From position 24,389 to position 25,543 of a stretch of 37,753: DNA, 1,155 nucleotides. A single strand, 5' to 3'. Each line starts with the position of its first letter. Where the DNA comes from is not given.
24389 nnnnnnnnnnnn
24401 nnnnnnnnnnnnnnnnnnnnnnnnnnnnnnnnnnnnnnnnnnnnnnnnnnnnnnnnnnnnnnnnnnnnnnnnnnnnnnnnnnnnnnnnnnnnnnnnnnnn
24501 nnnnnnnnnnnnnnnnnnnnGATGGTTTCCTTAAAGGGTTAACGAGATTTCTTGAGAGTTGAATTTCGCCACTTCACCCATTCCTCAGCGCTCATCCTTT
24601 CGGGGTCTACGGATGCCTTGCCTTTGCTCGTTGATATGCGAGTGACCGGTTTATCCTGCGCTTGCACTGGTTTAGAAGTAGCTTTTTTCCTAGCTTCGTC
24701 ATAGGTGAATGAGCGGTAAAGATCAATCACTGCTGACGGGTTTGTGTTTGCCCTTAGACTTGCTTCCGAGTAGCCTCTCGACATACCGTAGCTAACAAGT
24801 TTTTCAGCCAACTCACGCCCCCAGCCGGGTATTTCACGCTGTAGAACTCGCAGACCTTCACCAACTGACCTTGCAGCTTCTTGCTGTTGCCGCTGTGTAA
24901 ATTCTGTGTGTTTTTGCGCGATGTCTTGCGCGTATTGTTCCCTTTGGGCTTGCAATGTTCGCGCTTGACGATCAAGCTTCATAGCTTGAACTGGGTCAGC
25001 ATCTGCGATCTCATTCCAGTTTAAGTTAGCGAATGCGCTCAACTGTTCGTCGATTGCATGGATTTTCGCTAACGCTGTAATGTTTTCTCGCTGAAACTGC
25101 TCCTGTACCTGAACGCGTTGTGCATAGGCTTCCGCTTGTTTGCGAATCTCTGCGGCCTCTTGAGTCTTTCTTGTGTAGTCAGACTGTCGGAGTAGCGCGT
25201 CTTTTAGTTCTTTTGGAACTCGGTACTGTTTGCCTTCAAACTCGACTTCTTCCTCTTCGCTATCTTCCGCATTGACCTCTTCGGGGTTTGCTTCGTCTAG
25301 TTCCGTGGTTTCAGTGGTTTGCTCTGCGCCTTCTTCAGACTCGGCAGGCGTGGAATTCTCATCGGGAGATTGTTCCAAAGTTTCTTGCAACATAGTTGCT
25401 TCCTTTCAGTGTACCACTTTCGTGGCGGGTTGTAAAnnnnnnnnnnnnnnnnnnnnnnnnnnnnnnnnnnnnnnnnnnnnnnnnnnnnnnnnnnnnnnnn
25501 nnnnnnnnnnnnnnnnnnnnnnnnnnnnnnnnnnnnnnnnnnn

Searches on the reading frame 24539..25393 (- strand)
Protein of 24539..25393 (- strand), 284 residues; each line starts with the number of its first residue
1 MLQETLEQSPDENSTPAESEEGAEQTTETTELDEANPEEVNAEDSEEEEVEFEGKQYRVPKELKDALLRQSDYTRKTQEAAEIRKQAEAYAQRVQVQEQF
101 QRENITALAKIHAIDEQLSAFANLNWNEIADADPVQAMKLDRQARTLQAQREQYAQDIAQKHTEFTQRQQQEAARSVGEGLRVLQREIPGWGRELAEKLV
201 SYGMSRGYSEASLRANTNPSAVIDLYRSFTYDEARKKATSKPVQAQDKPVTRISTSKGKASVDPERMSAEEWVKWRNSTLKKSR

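Call 62: search_protein_families(library=phrogs, proteins=[window:24539-25393:-], max_evalue=0.001)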
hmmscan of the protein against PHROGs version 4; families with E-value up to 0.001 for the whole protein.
window:24539-25393:- (284 aa): 2 families
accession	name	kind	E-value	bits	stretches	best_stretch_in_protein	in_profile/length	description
phrog_3927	-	head and packaging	1.7e-27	97.9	1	8-277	56-327/342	head scaffolding protein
phrog_9013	-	head and packaging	1.8e-16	61.4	1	6-263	82-335/365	head scaffolding protein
